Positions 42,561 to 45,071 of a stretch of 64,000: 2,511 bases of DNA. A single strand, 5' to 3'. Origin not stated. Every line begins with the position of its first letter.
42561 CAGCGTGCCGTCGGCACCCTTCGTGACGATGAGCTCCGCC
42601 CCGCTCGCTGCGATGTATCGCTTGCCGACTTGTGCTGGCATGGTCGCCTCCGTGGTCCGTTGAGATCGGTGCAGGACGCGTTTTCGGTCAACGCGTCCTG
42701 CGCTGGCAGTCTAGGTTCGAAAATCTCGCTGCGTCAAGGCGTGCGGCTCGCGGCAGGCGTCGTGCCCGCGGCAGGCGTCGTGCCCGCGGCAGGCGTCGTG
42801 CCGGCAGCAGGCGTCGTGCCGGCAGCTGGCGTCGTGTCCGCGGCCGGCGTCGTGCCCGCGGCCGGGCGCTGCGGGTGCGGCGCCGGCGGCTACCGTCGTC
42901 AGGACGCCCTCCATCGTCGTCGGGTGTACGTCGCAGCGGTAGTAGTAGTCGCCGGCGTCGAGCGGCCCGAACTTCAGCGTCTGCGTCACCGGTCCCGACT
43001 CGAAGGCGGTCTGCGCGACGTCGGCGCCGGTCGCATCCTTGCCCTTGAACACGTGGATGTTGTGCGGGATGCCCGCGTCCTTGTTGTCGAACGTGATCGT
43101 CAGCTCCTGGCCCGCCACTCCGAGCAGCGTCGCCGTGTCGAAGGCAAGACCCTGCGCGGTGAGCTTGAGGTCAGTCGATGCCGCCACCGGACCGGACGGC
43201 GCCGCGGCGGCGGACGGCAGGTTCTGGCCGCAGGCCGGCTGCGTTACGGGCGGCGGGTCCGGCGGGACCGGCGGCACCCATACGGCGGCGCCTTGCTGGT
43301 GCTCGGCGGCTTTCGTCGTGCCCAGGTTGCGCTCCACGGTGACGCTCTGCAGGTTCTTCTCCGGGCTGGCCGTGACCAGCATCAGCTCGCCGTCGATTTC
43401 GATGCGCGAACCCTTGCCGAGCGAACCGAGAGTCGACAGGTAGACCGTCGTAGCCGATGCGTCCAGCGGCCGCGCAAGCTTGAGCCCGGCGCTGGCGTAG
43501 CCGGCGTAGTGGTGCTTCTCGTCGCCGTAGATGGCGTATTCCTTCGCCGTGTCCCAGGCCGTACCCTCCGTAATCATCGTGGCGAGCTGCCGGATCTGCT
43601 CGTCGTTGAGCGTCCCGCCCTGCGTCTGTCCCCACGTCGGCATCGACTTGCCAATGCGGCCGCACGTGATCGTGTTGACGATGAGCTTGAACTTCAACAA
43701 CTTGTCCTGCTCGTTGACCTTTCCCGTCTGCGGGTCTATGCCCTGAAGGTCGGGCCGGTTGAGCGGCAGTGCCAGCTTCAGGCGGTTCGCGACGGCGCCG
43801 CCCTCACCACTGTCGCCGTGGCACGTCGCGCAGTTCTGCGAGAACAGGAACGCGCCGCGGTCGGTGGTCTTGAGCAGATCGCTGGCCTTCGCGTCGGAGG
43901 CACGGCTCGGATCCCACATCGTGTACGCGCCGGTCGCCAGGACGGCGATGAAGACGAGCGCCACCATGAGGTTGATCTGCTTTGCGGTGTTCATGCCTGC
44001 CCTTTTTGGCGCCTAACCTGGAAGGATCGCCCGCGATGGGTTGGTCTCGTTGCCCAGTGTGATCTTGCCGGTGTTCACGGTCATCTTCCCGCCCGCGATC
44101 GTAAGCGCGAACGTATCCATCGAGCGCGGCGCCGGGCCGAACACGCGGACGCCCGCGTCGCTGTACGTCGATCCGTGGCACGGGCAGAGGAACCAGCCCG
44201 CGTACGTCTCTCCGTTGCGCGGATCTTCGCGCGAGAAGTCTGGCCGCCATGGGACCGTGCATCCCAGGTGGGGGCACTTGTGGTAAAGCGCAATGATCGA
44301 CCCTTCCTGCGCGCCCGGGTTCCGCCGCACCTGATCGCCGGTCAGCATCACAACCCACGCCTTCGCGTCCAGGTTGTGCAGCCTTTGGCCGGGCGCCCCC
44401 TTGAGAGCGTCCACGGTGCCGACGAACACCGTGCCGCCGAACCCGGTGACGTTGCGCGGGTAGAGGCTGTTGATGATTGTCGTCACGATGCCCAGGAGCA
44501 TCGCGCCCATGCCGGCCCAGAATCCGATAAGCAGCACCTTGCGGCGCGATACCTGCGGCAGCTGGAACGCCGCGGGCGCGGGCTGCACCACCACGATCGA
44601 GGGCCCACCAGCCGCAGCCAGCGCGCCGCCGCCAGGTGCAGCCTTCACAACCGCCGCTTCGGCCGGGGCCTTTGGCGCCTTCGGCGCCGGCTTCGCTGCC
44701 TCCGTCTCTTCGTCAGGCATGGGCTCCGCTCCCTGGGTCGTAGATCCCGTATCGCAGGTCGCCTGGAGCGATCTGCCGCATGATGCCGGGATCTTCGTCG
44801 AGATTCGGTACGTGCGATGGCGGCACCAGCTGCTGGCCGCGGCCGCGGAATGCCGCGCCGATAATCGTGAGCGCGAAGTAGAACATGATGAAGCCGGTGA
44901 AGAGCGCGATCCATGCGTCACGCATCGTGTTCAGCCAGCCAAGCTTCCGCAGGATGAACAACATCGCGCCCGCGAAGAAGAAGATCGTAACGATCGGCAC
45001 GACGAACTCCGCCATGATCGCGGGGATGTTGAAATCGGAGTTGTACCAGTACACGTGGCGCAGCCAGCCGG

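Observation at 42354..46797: Complex-III-like operon with split cytochrome b, Rieske protein and a cytochrome c::cupredoxin fusion carrying an 18-nt tandem repeat tail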

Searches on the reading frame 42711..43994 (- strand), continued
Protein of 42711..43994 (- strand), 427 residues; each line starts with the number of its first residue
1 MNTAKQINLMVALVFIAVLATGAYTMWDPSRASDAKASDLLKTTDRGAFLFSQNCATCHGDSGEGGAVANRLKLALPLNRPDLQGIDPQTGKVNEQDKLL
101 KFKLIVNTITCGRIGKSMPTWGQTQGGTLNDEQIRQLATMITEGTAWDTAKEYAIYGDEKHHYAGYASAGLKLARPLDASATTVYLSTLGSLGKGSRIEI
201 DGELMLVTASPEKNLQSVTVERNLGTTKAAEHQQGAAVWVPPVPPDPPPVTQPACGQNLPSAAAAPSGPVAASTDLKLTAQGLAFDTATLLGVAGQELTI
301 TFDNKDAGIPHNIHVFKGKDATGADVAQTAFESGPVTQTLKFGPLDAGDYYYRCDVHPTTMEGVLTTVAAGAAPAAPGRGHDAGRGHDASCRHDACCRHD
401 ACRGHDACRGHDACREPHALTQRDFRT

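Call 43: find_encoding_contigs(protein=P0008, flank=10000, max_places=1)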
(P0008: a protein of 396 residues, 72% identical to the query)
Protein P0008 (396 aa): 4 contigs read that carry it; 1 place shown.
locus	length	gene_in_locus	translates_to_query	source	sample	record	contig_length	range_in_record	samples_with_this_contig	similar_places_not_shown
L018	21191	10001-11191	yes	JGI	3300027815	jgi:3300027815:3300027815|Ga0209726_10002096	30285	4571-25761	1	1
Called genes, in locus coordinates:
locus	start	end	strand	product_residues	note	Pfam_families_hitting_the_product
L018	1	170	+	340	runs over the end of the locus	PF00296:Bac_luciferase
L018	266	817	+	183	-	-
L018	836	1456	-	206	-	PF02581:TMP-TENI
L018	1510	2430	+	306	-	PF00892:EamA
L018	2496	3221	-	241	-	PF01182:Glucosamine_iso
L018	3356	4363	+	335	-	PF00296:Bac_luciferase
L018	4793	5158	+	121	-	PF07811:TadE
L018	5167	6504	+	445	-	PF13400:Tad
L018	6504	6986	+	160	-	PF07811:TadE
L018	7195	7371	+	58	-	-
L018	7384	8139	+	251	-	PF00033:Cytochrome_B, PF14358:DUF4405 (weak), PF13631:Cytochrom_B_N_2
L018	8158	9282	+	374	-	-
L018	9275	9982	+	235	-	PF00355:Rieske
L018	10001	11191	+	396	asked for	PF00034:Cytochrom_C (weak), PF13442:Cytochrome_CBB3, PF13473:Cupredoxin_1 (faint)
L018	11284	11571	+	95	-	-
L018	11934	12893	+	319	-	PF16289:PIN_12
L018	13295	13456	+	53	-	-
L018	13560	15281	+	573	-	PF02776:TPP_enzyme_N, PF00205:TPP_enzyme_M, PF02775:TPP_enzyme_C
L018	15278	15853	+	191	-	PF01842:ACT, PF22629:ACT_AHAS_ss, PF13710:ACT_5, PF10369:ALS_ss_C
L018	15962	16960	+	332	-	PF02826:2-Hacid_dh_C, PF03446:NAD_binding_2 (weak), PF03807:F420_oxidored (weak), PF07991:KARI_N, PF01450:KARI_C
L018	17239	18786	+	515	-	PF00682:HMGL-like, PF22617:HCS_D2, PF08502:LeuA_dimer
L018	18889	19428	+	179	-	PF06689:zf-C4_ClpX, PF04014:MazE_antitoxin (weak)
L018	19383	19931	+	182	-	PF01850:PIN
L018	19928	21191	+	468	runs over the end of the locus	PF00330:Aconitase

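Call 51: search_protein_representatives(protein=window:42864-43994:-)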
Query: 377 residues. Proteins with E-value up to 0.001 (for the whole library): 3064; up to 1e-10: 873; up to 1e-30: 84. The best 150 are listed.
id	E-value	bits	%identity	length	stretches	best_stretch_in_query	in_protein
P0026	1.1e-154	531.3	65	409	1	1-376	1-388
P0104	5.6e-111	387.5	47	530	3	1-145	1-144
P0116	1.4e-106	373.0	69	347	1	1-248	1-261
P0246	2.2e-103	362.5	51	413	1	1-375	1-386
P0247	4.7e-101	354.8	48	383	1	1-367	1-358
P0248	5.2e-95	335.0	59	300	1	74-367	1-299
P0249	1.6e-91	323.5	52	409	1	1-366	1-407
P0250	4.8e-84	298.9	48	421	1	1-373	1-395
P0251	1.2e-79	284.4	45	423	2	1-197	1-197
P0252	5.8e-72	259.1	42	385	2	1-276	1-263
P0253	1.3e-64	235.0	47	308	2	1-159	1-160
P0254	4.3e-64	233.3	62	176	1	1-175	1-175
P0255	2.7e-63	230.6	52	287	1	102-367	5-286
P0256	9.6e-63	228.8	43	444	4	1-86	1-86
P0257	2.6e-58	214.2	51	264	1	118-373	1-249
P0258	1.7e-56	208.3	38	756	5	18-200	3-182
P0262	3.7e-52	194.0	38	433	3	105-364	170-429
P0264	1.0e-50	189.2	38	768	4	1-257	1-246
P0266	2.3e-50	188.1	35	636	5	249-373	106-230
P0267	3.6e-48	180.9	37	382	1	2-366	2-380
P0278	2.0e-43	165.3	36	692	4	1-212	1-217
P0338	1.3e-28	116.6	34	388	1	1-368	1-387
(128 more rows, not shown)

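Call 67: search_protein_families(library=pfam, proteins=[P0104, P0258, P0264, P0266, P0256, P0278, P0262], max_evalue=0.001)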
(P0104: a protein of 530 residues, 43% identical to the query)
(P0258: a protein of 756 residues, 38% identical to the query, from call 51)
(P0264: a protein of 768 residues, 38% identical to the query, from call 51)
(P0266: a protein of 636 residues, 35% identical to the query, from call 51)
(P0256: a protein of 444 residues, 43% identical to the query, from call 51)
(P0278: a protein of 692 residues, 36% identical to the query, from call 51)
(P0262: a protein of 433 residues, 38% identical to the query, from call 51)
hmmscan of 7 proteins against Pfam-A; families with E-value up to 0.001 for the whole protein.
P0104 (530 aa): 4 families
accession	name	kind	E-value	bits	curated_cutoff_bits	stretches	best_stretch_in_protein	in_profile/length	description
PF13473.12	Cupredoxin_1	-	5.9e-16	58.8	27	2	312-401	24-104/104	Cupredoxin-like domain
PF13442.11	Cytochrome_CBB3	-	2.7e-07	31.2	27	1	44-136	3-64/68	Cytochrome C oxidase, cbb3-type, subunit III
PF00127.26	Copper-bind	-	1.1e-06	29.4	21.2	0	473-530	36-99/99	Copper binding proteins, plastocyanin/azurin family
PF00034.26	Cytochrom_C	-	7.6e-06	27.6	21.3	1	44-142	1-88/90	Cytochrome c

P0258 (756 aa): 3 families
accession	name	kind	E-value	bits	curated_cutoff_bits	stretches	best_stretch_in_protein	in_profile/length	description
PF13442.11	Cytochrome_CBB3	-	1.9e-07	31.8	27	1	29-126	3-68/68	Cytochrome C oxidase, cbb3-type, subunit III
PF00034.26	Cytochrom_C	-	4.5e-07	31.5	21.3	1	29-127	1-87/90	Cytochrome c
PF08207.18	EFP_N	-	6e-05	23.4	23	0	290-311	4-25/58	Elongation factor P (EF-P) KOW-like domain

P0264 (768 aa): 1 family
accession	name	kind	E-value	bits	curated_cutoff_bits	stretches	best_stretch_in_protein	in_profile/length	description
PF13442.11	Cytochrome_CBB3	-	3.5e-06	27.7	27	1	47-137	6-65/68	Cytochrome C oxidase, cbb3-type, subunit III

P0266 (636 aa): 6 families
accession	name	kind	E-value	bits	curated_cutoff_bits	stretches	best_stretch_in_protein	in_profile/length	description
PF13473.12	Cupredoxin_1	-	1.1e-55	186.4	27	5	127-224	17-104/104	Cupredoxin-like domain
PF00127.26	Copper-bind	-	8.8e-33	113.1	21.2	4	405-481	7-98/99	Copper binding proteins, plastocyanin/azurin family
PF06525.17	SoxE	-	5.7e-07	29.6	21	0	280-315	37-71/149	Sulfocyanin (SoxE) domain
PF07731.20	Cu-oxidase_2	-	4.8e-06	26.8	20.4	0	143-225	31-131/137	Multicopper oxidase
PF06280.18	fn3_5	-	0.00035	21.7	27.6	0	269-298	55-78/112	Fn3-like domain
PF09999.14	DUF2240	-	0.00076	19.6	22.3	0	151-183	55-87/144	Uncharacterized protein conserved in archaea (DUF2240)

P0256 (444 aa): 3 families
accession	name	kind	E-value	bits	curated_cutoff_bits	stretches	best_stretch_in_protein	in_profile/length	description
PF13473.12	Cupredoxin_1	-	2.9e-08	34.1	27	1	341-442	13-104/104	Cupredoxin-like domain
PF00127.26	Copper-bind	-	4.5e-08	33.8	21.2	1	358-443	11-99/99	Copper binding proteins, plastocyanin/azurin family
PF13442.11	Cytochrome_CBB3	-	8.4e-05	23.3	27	1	45-80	4-34/68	Cytochrome C oxidase, cbb3-type, subunit III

P0278 (692 aa): 1 family
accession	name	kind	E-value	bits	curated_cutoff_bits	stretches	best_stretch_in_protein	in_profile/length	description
PF13442.11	Cytochrome_CBB3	-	0.00013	22.7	27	1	44-136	3-65/68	Cytochrome C oxidase, cbb3-type, subunit III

P0262 (433 aa): 3 families
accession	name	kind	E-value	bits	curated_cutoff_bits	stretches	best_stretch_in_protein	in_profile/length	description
PF13473.12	Cupredoxin_1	-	2.4e-06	28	27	1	333-432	17-104/104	Cupredoxin-like domain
PF13442.11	Cytochrome_CBB3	-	9.8e-06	26.3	27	0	43-76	2-25/68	Cytochrome C oxidase, cbb3-type, subunit III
PF00127.26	Copper-bind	-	0.00088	20.1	21.2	0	347-433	13-99/99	Copper binding proteins, plastocyanin/azurin family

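Call 70: find_encoding_contigs(protein=P0267, flank=6000, max_places=2)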
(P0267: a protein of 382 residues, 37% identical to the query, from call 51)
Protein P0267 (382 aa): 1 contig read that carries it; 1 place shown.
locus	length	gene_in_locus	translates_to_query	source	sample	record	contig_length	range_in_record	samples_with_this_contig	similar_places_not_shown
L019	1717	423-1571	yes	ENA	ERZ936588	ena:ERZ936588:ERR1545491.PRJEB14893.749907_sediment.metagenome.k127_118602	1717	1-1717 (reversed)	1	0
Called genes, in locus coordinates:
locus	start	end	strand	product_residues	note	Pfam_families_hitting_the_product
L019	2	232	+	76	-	?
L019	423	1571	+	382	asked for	PF00034:Cytochrom_C (faint), PF13442:Cytochrome_CBB3, PF13473:Cupredoxin_1, PF00127:Copper-bind (weak)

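Call 71: find_encoding_contigs(protein=P0338, flank=6000, max_places=2)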
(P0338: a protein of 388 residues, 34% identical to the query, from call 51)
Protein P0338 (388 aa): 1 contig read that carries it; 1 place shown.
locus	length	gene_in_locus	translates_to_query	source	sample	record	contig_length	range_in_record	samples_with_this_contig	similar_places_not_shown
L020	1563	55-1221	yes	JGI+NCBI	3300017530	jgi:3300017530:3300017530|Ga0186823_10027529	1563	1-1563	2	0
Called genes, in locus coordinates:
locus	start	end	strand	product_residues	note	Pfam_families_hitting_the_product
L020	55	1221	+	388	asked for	PF13442:Cytochrome_CBB3 (weak), PF00127:Copper-bind (weak)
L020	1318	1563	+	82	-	?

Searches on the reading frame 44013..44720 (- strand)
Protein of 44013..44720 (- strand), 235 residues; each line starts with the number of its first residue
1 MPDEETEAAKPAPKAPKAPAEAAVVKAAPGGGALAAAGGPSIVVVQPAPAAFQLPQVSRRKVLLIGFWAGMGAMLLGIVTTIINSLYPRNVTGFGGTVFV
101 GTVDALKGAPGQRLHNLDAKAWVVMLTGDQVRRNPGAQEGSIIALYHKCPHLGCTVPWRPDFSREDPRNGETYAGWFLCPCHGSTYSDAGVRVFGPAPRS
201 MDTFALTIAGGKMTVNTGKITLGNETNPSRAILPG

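Call 32: search_protein_families(library=ncbifam, proteins=[window:44013-44720:-], max_evalue=0.1)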
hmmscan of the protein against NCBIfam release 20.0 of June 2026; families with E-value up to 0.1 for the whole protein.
window:44013-44720:- (235 aa): 5 families
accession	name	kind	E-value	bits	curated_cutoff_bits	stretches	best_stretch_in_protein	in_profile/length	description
NF010001.0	PRK13474.1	subfamily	4e-14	52.3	154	1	51-216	6-162/178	cytochrome b6-f complex iron-sulfur subunit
NF045928.1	Cytb6fFeSPetC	equivalog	2.5e-13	49.8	250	1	53-212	8-159/179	cytochrome b6-f complex iron-sulfur subunit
TIGR01416.1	Rieske_proteo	equivalog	5.2e-12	46.1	97.4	1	133-202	100-161/176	ubiquinol-cytochrome c reductase iron-sulfur subunit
NF050121.1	bc1_QcrA_actin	exception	1e-05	25.2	275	1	141-208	239-297/319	cytochrome bc1 complex Rieske iron-sulfur subunit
TIGR03171.1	soxL2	equivalog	0.012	14.7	582.1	0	119-158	154-194/321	Rieske iron-sulfur protein SoxL2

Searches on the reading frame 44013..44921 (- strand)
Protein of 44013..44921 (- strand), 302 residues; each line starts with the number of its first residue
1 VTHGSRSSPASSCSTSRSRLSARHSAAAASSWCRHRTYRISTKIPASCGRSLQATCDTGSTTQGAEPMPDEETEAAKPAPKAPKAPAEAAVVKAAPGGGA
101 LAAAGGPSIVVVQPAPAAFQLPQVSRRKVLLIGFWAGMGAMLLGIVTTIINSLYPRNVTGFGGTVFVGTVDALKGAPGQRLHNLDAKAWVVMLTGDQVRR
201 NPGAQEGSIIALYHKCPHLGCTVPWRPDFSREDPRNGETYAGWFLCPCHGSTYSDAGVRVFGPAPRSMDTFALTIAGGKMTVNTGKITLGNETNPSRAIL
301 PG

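Call 4: search_protein_families(library=pfam, proteins=[window:44013-44921:-], max_evalue=0.01)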
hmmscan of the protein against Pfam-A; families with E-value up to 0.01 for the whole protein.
window:44013-44921:- (302 aa): 1 family
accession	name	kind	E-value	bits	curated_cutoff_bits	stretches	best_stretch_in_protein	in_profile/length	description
PF00355.32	Rieske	-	1.1e-08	35.3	20.3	1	205-271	32-87/88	Rieske [2Fe-2S] domain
